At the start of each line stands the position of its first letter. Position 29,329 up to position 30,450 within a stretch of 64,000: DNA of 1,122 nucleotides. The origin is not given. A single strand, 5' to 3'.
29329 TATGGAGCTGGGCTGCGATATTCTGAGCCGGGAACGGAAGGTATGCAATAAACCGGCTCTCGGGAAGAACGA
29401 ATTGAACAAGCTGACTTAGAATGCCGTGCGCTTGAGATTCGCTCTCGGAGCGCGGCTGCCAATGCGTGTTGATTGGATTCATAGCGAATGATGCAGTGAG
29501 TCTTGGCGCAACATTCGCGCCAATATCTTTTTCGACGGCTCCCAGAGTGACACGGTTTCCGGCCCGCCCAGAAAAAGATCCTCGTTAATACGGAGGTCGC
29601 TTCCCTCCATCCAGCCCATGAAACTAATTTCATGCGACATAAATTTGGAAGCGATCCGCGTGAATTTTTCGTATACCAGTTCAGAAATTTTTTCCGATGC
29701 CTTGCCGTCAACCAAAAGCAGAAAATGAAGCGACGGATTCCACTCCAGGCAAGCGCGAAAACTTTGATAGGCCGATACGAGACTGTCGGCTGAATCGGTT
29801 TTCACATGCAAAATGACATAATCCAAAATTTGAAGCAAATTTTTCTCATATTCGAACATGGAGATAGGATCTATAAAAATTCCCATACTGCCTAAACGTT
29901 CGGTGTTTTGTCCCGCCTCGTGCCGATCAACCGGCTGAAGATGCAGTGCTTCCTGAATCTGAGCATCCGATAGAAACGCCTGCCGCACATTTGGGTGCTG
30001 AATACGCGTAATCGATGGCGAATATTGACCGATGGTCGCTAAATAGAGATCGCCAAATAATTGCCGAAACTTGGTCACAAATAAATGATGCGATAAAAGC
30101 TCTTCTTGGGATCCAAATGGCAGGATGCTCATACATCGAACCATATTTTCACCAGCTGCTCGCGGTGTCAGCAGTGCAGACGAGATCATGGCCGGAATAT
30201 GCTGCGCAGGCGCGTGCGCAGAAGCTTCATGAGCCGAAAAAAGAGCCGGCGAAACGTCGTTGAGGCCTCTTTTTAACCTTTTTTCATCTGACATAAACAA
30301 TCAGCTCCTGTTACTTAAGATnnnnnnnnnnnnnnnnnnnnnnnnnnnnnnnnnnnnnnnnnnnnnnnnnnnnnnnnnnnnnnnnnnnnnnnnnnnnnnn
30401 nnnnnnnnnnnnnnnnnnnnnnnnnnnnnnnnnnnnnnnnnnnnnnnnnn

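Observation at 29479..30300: ParA/MinD-like protein that has lost the Walker A motif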

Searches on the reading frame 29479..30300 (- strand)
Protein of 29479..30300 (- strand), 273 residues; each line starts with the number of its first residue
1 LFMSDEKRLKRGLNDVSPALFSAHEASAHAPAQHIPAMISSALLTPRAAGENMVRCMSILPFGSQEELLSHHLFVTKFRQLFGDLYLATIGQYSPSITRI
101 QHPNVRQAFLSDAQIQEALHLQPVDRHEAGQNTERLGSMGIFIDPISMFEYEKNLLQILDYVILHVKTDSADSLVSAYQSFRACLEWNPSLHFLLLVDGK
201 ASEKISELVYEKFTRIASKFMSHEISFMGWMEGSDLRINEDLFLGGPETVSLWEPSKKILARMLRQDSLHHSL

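Call 3: search_protein_families(library=pfam, proteins=[window:29479-30300:-], max_evalue=1)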
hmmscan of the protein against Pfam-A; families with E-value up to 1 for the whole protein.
window:29479-30300:- (273 aa): 0 families

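Call 4: search_protein_families(library=ncbifam, proteins=[window:29479-30300:-], max_evalue=1)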
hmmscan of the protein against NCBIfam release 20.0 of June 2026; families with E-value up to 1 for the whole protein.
window:29479-30300:- (273 aa): 0 families

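Call 5: find_homologous_proteins(query=window:29479-30300:-, max_evalue=0.001)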
Query window:29479-30300:- (273 aa): 4 proteins with E <= 0.001 among 821 candidates.
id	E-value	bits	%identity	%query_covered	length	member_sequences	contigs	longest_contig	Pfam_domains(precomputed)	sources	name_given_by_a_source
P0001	2.2e-176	602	100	99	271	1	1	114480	-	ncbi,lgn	-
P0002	8.2e-103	361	63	99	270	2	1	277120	-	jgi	-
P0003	2.5e-96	340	59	99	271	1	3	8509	-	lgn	-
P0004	8.0e-88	312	54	99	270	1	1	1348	-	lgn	-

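Call 9: search_solved_structures(query=A1, max_evalue=10, show_alignments=3)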
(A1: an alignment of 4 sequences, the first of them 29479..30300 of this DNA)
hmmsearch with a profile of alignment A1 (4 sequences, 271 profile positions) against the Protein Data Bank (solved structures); distinct sequences matched with E-value up to 10: 1.
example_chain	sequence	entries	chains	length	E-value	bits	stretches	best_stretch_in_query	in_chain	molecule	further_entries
8pb9_A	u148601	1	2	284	2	10.8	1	111-229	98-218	Antiactivator FleN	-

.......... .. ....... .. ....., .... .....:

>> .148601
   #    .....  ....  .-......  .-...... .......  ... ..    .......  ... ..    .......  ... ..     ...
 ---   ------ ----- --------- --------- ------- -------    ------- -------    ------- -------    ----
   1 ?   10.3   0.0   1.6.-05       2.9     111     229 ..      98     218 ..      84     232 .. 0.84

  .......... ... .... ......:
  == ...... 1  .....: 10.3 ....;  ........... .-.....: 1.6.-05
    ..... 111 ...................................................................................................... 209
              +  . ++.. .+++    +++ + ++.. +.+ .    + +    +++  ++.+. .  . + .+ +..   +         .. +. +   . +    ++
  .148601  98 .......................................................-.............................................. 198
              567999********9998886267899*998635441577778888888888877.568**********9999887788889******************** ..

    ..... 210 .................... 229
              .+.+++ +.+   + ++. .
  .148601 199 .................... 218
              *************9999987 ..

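Call 10: find_encoding_contigs(protein=P0002, flank=8000, max_places=3)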
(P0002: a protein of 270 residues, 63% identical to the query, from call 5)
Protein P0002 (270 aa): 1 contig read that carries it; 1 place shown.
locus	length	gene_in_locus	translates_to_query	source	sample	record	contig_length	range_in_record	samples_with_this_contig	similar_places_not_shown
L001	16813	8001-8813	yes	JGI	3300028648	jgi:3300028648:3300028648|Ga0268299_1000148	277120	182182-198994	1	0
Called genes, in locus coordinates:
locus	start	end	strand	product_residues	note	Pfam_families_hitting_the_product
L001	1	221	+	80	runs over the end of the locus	PF01016:Ribosomal_L27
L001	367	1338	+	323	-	PF01018:GTP1_OBG, PF02421:FeoB_N, PF01926:MMR_HSR1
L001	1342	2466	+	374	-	PF00696:AA_kinase, PF01472:PUA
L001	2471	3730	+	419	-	PF00171:Aldedh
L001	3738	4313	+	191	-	PF01467:CTP_transf_like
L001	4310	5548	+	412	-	PF01595:CNNM, PF00571:CBS, PF03471:CorC_HlyC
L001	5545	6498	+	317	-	PF01595:CNNM, PF00571:CBS (weak)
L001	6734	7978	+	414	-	PF00142:Fer4_NifH, PF01656:CbiA, PF02374:ArsA_ATPase (faint), PF06564:CBP_BcsQ, PF09140:MipZ, PF10609:ParA, PF13614:AAA_31, PF16561:AMPK1_CBM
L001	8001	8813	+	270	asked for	-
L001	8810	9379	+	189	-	-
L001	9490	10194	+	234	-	-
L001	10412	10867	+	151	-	PF02381:MraZ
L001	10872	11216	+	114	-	PF01740:STAS, PF13466:STAS_2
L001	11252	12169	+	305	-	PF01795:Methyltransf_5, PF08704:GCD14 (faint), PF13847:Methyltransf_31 (faint), PF13649:Methyltransf_25 (faint)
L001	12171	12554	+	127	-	-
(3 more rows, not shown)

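Call 11: find_encoding_contigs(protein=P0003, flank=8000, max_places=3)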
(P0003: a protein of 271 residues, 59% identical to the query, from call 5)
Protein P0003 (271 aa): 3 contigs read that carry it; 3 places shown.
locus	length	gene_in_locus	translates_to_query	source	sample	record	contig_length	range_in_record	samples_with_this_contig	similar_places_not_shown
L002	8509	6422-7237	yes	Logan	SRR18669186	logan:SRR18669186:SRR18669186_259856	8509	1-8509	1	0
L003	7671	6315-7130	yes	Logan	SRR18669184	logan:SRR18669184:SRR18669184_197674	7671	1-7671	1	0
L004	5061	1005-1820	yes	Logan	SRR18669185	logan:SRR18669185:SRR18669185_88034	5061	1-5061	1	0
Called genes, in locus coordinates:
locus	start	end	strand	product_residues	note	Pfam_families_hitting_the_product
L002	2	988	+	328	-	?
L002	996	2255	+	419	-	PF00171:Aldedh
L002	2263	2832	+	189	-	PF01467:CTP_transf_like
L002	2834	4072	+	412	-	PF01595:CNNM, PF00571:CBS (weak), PF03471:CorC_HlyC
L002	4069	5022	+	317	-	PF01595:CNNM, PF00571:CBS (weak)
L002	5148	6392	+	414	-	PF00142:Fer4_NifH (weak), PF01656:CbiA, PF02374:ArsA_ATPase (weak), PF06564:CBP_BcsQ, PF09140:MipZ, PF10609:ParA, PF13614:AAA_31, PF16561:AMPK1_CBM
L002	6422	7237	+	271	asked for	-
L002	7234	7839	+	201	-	-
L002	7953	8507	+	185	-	?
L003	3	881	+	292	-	?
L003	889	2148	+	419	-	PF00171:Aldedh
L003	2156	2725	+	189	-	PF01467:CTP_transf_like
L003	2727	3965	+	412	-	PF01595:CNNM, PF00571:CBS (weak), PF03471:CorC_HlyC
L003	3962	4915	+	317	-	PF01595:CNNM, PF00571:CBS (weak)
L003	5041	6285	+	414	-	PF00142:Fer4_NifH (weak), PF01656:CbiA, PF02374:ArsA_ATPase (weak), PF06564:CBP_BcsQ, PF09140:MipZ, PF10609:ParA, PF13614:AAA_31, PF16561:AMPK1_CBM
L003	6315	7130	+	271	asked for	-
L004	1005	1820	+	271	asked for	-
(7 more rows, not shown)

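Call 15: predict_structure(alignment_id=A1)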
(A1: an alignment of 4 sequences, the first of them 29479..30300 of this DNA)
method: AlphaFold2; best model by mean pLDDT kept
length: 273 residues; sequences in the alignment: 4
mean_pLDDT: 40.5   pTM: 0.35
mean pLDDT of the five models: 40.5, 37.8, 37.7, 35.2, 32.6
residues with pLDDT >= 90: 0; 70-90: 0; 50-70: 71; < 50: 202
segments of 3 or more residues with pLDDT < 50: 1-64, 80-86, 88-100, 104-106, 108-162, 200-204, 220-227, 233-273
pLDDT, mean of each block of 10 residues (from residue 1): 29 29 27 25 34 36 50 54 46 39 50 40 33 27 33 42 53 53 54 52 52 55 47 45 30 30 34 29
secondary structure, 60 per line:
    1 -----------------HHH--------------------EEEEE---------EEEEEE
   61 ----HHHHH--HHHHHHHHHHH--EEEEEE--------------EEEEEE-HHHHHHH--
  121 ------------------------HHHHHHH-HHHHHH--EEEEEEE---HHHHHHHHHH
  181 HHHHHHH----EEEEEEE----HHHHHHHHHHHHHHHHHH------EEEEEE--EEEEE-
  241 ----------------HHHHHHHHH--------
elements in order: E41-45 E55-60 H65-69 H72-82 E85-90 E105-110 H112-118 H145-151 H153-158 E161-167 H171-187 E192-198 H203-220 E227-232 E235-239 H257-265

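Call 16: search_protein_representatives(alignment_id=A1)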
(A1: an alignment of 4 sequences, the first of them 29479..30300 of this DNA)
Query: 4 sequences, 271 profile positions. Proteins with E-value up to 0.001 (for the whole library): 101; up to 1e-10: 46; up to 1e-30: 12. The best 101 are listed.
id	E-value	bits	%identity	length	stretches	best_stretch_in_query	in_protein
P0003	9.4e-151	517.0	-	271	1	1-271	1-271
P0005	7.3e-64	232.0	-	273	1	1-266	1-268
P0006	4.6e-52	193.4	-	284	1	3-267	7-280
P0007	1.1e-48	182.3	-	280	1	1-267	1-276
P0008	4.0e-48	180.4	-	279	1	2-265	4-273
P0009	3.9e-46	173.9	-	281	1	1-266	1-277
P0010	7.4e-41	156.6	-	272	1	2-263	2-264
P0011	2.2e-40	155.0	-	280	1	4-264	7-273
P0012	7.4e-39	150.0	-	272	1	5-266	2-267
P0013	2.7e-38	148.2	-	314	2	46-267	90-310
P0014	4.0e-37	144.4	-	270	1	1-263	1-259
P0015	4.6e-37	144.2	-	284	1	1-246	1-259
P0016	3.1e-29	118.5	-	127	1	146-266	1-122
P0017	1.0e-20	90.6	-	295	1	1-256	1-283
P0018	1.8e-20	89.8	-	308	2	99-262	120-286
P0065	9.0e-08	48.1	-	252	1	3-230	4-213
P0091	1.0e-04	38.1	-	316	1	1-230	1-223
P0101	7.2e-04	35.3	-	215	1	153-236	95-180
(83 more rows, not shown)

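Call 21: find_homologous_proteins(query=A2, max_evalue=0.001)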
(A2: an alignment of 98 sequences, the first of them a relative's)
Query A2 (98 sequences) (271 aa, profile of the alignment): 8 proteins with E <= 0.001 among 4161 candidates.
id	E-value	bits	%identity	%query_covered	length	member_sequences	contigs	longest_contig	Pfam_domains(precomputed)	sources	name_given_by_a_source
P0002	5.4e-66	242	63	100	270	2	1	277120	-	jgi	-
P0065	7.1e-63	231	25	84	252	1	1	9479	-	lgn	-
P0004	1.4e-62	230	54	100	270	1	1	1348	-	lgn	-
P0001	6.9e-62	228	100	100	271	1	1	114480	-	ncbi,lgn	-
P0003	7.7e-62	228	59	100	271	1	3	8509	-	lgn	-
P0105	1.0e-57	214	25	85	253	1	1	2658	-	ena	-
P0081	3.9e-54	203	23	85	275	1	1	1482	-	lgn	-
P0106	2.5e-46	177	24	84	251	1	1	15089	-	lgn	-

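Call 23: search_protein_families(library=pfam, alignment_id=A2, max_evalue=1)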
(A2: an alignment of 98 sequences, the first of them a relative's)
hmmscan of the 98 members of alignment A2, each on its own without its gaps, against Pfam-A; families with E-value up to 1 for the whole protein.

A. member 1, P0001 (271 aa): 0 families

B. families by the number of members that match (of 98 scanned): 23 families
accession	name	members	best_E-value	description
PF04382.18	SAB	1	0.018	SAB domain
PF15181.11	SMRP1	1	0.027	Spermatid-specific manchette-related protein 1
PF25497.1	COR-B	1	0.033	C-terminal of Roc, COR-B domain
PF14766.11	RPA_interact_N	1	0.034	Replication protein A interacting N-terminal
PF22732.2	MSL3_chromo-like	1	0.047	MSL3 chromodomain-like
PF16415.11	CNOT1_CAF1_bind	1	0.052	CCR4-NOT transcription complex subunit 1 CAF1-binding domain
PF07436.16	Curto_V3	1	0.056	Curtovirus V3 protein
PF05858.17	BIV_Env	1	0.064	Bovine immunodeficiency virus surface protein (SU)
PF23251.1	KH_PARP14_4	1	0.082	PARP14, fourth type I KH domain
PF22621.2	CurL-like_PKS_C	1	0.09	CurL-like, PKS C-terminal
PF06626.17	DUF1152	1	0.1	Protein of unknown function (DUF1152)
PF24666.1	zf-C2H2_fungi_2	1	0.11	Fungal C2H2 zinc finger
PF25678.1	DUF7946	1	0.13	Domain of unknown function (DUF7946)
PF00640.29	PID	1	0.14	Phosphotyrosine interaction domain (PTB/PID)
PF09166.15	Biliv-reduc_cat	1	0.15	Biliverdin reductase, catalytic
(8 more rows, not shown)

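Call 24: search_solved_structures(query=A2, max_evalue=10, show_alignments=4)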
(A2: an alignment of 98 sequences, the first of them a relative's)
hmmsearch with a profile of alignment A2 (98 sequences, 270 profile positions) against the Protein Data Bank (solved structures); distinct sequences matched with E-value up to 10: 46.
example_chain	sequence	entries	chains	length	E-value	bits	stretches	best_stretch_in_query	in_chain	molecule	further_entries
4rz2_A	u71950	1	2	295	1.5e-10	44.9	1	133-232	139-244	Site-determining protein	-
4rz3_A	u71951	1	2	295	1.5e-10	44.9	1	133-232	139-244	Site-determining protein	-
5j1j_A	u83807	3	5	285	0.00083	22.8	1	158-229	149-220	Site-determining protein | Transcriptional antiactivator FleN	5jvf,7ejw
8pb9_A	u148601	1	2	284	0.00083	22.8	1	158-229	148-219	Antiactivator FleN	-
8p53_A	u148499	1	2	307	0.00095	22.6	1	158-229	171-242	Antiactivator FleN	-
6tbe_A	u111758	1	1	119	0.2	15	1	148-197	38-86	Microtubule-associated proteins 1A/1B light chain 3A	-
5cx3_A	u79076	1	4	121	0.21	14.9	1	148-197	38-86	Microtubule-associated proteins 1A/1B light chain 3A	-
7r9w_A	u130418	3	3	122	0.21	14.9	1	148-197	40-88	Microtubule-associated proteins 1A/1B light chain 3A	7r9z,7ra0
3eci_A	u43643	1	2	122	0.21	14.9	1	148-197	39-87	Microtubule-associated protein 1 light chain 3 alpha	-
3wal_A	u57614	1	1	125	0.22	14.9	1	148-197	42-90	Microtubule-associated proteins 1A/1B light chain 3A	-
9w1u_A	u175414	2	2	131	0.22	14.8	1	148-202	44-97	Microtubule-associated protein 1 light chain 3 beta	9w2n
5w9a_C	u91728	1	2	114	0.22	14.8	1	148-198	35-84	Microtubule-associated proteins 1A/1B light chain 3B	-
9vuy_A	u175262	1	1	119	0.24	14.7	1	148-198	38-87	Microtubule-associated protein 1 light chain 3 beta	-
5xad_A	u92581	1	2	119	0.24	14.7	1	148-198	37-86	Microtubule-associated proteins 1A/1B light chain 3B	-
2k6q_A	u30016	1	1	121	0.24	14.7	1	148-198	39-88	Microtubule-associated proteins 1A/1B light chain 3B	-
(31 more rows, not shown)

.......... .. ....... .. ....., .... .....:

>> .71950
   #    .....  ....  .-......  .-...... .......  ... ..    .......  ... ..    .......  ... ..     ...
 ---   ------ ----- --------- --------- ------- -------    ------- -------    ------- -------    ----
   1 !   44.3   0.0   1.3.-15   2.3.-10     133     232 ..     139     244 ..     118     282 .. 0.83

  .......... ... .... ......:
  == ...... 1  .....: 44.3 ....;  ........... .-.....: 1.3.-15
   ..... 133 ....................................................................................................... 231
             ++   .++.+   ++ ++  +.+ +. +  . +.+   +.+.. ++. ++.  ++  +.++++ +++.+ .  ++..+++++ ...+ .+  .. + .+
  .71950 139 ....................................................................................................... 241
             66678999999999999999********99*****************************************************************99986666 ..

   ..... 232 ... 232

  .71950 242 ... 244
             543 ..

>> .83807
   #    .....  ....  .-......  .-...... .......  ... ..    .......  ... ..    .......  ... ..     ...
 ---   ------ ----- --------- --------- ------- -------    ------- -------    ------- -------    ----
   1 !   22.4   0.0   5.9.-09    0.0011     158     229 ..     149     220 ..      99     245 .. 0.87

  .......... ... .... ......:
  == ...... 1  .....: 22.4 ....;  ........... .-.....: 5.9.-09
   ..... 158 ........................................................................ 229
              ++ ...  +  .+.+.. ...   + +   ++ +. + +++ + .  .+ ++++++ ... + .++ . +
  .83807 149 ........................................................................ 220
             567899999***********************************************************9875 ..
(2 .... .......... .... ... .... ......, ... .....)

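Call 25: predict_structure(alignment_id=A2)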
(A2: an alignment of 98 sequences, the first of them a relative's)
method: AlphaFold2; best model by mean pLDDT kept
length: 271 residues; sequences in the alignment: 98
mean_pLDDT: 85.0   pTM: 0.80
mean pLDDT of the five models: 85.0, 85.0, 84.5, 84.1, 83.8
residues with pLDDT >= 90: 179; 70-90: 33; 50-70: 51; < 50: 8
segments of 3 or more residues with pLDDT < 50: 1-3
pLDDT, mean of each block of 10 residues (from residue 1): 52 53 52 54 64 96 96 96 94 78 95 92 75 88 94 95 97 97 95 98 96 94 97 96 75 94 88 68
secondary structure, 60 per line:
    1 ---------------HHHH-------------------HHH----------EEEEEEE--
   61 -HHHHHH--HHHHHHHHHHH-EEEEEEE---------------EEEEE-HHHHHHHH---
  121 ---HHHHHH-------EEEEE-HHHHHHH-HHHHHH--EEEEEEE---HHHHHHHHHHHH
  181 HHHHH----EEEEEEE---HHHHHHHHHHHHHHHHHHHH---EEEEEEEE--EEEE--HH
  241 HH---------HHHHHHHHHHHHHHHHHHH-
elements in order: H16-19 E52-58 H62-67 H70-80 E82-88 E104-108 H110-117 H124-129 E137-141 H143-149 H151-156 E159-165 H169-185 E190-196 H200-219 E223-230 E233-236 H239-242 H252-270

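Call 28: fold_search(model_id=the predicted structure, library=pdb)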
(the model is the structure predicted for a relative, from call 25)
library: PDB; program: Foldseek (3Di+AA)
matches with E <= 10: 1798; with E <= 0.001: 16
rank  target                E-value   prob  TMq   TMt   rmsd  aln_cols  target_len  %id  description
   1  4rz3_A                1.6e-06  1.00  0.43  0.47  13.5       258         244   13  Crystal structure of the MinD-like ATPase FlhG (released 2015-03-04)
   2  5j1j_B                3.9e-06  1.00  0.44  0.47  12.6       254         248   14  Structure of FleN-AMPPNP complex (released 2017-03-29)
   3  4rz2_B                6.8e-06  1.00  0.42  0.44  12.4       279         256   14  Crystal structure of the MinD-like ATPase FlhG (released 2015-03-04)
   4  5j1j_A                1.8e-05  1.00  0.44  0.44  11.5       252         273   13  Structure of FleN-AMPPNP complex (released 2017-03-29)
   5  8pb9_A                2.1e-05  1.00  0.44  0.45  12.4       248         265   14  Cryo-EM structure of the c-di-GMP-bound FleQ-FleN master regulator complex from Pseudomonas aeruginosa (released 2023-12-13)
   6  4rz2_A                7.2e-05  1.00  0.42  0.43  12.4       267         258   13  Crystal structure of the MinD-like ATPase FlhG (released 2015-03-04)
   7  8p53_A                1.4e-04  1.00  0.45  0.45  12.8       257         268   14  Cryo-EM structure of the c-di-GMP-free FleQ-FleN master regulator complex of P. aeruginosa (released 2023-12-13)
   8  7ejw_A                2.2e-04  1.00  0.45  0.45  12.0       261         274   14  Crystal structure of FleN in complex with FleQ AAA+ doamain (released 2021-12-22)
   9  7ejw_B                2.6e-04  1.00  0.44  0.45  11.2       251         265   13  Crystal structure of FleN in complex with FleQ AAA+ doamain (released 2021-12-22)
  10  5u1g_A                2.7e-04  1.00  0.39  0.48  11.9       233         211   12  Structure of TP228 ParA-AMPPNP-ParB complex (released 2017-04-19)
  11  4v03_A                3.1e-04  1.00  0.39  0.44  12.5       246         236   13  MinD cell division protein, Aquifex aeolicus (released 2015-01-14)
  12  5jvf                  3.5e-04  1.00  0.43  0.44  11.9       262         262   13  Crystal Structure of Apo-FleN (released 2017-03-29)
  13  8cr2_A                3.7e-04  0.97  0.31  0.31  10.8       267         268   12  Homo sapiens Get1/Get2 heterotetramer (a3' deletion variant) in complex with a Get3 dimer (released 2023-11-29)
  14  4v03_B                6.2e-04  0.99  0.39  0.43  11.7       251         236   11  MinD cell division protein, Aquifex aeolicus (released 2015-01-14)
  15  2xj9_B                6.6e-04  0.98  0.33  0.34  10.9       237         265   11  Dimer Structure of the bacterial cell division regulator MipZ (released 2011-07-13)
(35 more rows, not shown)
